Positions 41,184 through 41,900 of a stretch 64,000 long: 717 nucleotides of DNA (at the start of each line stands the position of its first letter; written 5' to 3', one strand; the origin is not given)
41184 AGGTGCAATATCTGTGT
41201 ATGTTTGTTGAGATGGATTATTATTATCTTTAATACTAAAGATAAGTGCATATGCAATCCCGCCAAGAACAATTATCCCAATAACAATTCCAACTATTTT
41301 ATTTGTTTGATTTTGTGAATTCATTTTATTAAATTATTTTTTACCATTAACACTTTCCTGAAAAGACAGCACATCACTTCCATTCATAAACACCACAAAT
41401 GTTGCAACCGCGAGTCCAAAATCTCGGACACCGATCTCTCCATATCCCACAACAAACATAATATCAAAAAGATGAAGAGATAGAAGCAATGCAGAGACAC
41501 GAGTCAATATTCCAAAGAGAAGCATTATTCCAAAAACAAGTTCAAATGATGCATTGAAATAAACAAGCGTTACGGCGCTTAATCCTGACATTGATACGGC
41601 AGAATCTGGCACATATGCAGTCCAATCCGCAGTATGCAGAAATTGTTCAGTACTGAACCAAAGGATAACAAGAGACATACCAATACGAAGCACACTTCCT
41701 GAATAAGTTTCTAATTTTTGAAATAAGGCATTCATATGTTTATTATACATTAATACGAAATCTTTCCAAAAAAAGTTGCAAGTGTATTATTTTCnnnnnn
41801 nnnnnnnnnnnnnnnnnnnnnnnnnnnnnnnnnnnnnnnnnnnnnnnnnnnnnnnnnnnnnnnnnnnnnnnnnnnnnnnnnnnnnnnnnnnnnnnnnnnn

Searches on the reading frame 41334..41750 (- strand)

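Call 87: search_protein_families(library=pfam, proteins=[window:41334-41750:-], max_evalue=0.001)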
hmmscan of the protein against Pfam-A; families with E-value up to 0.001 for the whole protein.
window:41334-41750:- (138 aa): 1 family
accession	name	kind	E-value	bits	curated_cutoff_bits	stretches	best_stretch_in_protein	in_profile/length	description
PF07681.17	DoxX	-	4.7e-08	34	23.6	1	20-101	4-83/85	DoxX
